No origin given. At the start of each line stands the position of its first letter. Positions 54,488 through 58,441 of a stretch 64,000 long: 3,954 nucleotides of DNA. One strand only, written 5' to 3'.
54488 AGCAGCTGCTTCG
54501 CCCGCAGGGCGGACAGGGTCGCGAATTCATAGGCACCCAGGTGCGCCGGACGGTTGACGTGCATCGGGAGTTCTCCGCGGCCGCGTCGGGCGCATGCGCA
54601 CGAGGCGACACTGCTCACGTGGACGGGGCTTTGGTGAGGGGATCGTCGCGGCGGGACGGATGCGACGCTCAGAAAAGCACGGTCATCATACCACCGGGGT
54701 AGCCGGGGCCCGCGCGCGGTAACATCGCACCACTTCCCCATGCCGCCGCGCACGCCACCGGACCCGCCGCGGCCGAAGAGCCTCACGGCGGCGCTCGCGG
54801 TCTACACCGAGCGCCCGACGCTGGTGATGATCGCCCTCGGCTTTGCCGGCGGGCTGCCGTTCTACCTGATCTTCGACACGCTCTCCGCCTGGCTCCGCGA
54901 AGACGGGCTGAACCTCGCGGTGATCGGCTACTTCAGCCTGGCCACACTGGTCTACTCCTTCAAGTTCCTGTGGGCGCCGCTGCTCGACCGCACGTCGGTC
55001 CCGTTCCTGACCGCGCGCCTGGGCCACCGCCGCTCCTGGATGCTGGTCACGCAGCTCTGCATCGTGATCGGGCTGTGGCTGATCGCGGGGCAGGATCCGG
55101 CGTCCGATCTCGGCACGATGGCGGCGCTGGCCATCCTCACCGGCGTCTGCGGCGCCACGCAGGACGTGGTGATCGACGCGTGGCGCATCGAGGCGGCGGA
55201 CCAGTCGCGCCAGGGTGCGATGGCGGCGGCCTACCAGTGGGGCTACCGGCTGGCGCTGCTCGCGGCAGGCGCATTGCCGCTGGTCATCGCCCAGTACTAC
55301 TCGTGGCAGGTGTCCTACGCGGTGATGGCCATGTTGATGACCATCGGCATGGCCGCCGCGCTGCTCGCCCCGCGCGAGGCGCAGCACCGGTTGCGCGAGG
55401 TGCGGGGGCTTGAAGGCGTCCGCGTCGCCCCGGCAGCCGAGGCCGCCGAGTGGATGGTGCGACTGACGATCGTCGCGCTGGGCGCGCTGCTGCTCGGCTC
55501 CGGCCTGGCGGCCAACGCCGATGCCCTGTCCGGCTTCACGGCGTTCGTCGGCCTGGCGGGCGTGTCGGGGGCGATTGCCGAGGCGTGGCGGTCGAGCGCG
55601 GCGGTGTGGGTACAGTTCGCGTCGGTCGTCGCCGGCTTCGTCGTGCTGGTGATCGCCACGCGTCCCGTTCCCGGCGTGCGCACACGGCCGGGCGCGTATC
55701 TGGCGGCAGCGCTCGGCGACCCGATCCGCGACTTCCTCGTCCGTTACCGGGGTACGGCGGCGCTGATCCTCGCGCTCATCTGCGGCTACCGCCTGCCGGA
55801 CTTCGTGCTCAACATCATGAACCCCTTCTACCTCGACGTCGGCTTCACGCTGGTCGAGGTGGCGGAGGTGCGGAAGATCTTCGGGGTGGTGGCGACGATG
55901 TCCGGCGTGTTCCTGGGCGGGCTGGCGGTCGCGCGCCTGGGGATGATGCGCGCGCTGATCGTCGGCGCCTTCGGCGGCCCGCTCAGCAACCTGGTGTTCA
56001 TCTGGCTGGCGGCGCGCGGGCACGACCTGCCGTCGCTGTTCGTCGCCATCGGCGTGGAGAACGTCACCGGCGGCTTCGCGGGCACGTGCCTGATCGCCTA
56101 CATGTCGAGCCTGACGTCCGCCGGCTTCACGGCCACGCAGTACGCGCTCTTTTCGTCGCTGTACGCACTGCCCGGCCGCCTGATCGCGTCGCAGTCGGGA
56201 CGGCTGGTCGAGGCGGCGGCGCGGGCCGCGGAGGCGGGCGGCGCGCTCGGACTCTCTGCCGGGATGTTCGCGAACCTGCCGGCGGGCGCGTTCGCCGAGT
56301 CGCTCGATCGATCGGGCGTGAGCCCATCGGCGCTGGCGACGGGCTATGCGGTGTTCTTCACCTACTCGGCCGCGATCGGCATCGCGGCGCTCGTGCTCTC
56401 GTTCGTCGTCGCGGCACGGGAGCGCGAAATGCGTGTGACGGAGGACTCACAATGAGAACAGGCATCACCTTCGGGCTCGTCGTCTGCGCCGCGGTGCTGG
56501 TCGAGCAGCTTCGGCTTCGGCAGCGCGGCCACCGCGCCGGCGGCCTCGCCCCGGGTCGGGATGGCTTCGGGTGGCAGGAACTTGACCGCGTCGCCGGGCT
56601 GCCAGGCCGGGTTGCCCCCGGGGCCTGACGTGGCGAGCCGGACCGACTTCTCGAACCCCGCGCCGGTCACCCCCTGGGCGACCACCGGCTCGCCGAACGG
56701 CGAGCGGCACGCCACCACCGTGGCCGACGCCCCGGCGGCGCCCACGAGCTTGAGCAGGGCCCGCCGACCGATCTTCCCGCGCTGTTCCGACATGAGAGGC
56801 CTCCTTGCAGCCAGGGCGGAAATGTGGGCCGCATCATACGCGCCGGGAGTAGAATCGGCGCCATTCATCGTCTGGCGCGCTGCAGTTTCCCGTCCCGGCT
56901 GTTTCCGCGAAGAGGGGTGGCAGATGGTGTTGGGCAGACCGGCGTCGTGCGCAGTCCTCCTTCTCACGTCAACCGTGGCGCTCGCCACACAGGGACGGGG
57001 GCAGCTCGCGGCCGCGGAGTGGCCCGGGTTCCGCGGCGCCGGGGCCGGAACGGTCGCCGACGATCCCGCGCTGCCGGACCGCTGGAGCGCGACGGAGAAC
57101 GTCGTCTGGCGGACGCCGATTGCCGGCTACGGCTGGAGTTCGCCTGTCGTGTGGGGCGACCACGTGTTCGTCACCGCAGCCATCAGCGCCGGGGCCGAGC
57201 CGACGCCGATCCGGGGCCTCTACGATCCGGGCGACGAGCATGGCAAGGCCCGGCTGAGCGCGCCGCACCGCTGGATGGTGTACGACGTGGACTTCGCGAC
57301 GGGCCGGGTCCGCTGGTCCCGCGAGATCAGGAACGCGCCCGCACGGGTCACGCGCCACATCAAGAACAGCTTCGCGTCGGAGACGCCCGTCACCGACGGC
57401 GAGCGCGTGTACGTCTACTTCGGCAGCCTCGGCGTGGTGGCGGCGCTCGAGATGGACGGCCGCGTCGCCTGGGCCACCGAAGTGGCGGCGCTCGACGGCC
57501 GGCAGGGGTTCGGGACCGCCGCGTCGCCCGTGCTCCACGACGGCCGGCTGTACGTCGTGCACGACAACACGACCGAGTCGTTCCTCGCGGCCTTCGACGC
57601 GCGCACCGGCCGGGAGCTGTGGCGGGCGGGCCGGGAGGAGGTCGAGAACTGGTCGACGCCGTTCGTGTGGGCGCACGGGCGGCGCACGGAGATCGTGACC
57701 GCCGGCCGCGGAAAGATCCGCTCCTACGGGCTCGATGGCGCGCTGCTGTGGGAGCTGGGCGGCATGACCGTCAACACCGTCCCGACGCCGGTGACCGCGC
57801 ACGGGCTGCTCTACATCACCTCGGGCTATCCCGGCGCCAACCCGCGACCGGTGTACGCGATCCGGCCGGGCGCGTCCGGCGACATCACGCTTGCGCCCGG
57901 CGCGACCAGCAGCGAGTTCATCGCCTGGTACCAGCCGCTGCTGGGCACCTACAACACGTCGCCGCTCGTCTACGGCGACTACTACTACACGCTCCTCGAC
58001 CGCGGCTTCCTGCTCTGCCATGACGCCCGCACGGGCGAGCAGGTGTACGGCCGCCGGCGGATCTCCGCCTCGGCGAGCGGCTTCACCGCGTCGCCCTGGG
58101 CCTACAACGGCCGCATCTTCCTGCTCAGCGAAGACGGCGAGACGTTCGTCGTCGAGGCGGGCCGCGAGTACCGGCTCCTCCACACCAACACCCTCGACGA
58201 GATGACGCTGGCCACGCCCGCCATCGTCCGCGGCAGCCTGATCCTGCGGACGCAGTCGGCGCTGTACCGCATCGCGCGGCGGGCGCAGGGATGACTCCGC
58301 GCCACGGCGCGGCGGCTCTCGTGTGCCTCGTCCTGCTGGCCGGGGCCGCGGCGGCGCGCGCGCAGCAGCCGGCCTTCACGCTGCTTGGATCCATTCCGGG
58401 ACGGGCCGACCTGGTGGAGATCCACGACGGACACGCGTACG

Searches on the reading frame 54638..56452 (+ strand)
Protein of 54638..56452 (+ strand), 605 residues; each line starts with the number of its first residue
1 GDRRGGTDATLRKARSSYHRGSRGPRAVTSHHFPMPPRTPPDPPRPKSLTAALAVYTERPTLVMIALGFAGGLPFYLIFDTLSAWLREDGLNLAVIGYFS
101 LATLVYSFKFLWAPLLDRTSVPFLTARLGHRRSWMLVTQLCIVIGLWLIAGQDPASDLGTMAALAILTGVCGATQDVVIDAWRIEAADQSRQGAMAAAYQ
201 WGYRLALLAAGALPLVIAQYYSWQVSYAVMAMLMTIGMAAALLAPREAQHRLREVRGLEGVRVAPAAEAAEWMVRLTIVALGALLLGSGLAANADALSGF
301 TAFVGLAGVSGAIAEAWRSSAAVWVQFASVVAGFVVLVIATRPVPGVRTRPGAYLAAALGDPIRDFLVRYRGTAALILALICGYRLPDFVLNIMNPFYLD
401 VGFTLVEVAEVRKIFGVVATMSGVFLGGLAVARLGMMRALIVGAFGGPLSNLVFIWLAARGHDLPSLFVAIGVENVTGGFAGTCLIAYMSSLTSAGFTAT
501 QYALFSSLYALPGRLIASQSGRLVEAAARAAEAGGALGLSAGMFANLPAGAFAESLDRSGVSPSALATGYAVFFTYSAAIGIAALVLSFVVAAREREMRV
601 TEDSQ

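Call 36: search_protein_families(library=pfam, proteins=[window:54638-56452:+], max_evalue=0.00001)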
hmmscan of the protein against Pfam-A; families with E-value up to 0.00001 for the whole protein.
window:54638-56452:+ (605 aa): 2 families
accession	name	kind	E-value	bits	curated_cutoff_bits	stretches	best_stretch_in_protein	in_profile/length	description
PF07690.21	MFS_1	-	2.7e-16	59.9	33.4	1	124-279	55-210/347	Major Facilitator Superfamily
PF13000.13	Acatn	-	3e-10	39.7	23.7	1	63-150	4-89/546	Acetyl-coenzyme A transporter 1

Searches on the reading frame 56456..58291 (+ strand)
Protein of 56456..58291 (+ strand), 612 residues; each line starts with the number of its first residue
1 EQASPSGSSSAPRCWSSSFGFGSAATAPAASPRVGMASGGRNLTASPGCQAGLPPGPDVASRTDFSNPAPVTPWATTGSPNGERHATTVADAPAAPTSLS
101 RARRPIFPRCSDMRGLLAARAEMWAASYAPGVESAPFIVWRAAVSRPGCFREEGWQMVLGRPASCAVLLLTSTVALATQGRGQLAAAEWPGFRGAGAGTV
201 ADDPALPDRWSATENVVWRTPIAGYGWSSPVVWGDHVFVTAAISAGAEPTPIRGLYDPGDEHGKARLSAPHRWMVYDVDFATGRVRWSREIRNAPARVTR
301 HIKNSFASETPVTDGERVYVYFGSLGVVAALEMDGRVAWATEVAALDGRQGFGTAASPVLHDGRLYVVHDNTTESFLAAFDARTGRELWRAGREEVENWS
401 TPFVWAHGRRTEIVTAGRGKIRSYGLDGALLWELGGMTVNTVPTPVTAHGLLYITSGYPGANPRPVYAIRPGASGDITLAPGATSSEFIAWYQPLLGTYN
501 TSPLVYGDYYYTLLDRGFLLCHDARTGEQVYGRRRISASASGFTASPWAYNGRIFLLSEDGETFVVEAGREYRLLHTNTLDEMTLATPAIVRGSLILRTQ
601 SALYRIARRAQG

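Call 36: search_protein_families(library=pfam, proteins=[window:56456-58291:+], max_evalue=0.00001)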
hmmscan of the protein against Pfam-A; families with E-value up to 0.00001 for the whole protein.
window:56456-58291:+ (612 aa): 1 family
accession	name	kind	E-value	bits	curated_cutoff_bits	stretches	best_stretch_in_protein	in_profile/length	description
PF13360.13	PQQ_2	-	6.2e-18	65.7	27.6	1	275-530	5-230/233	Outer membrane protein assembly factor BamB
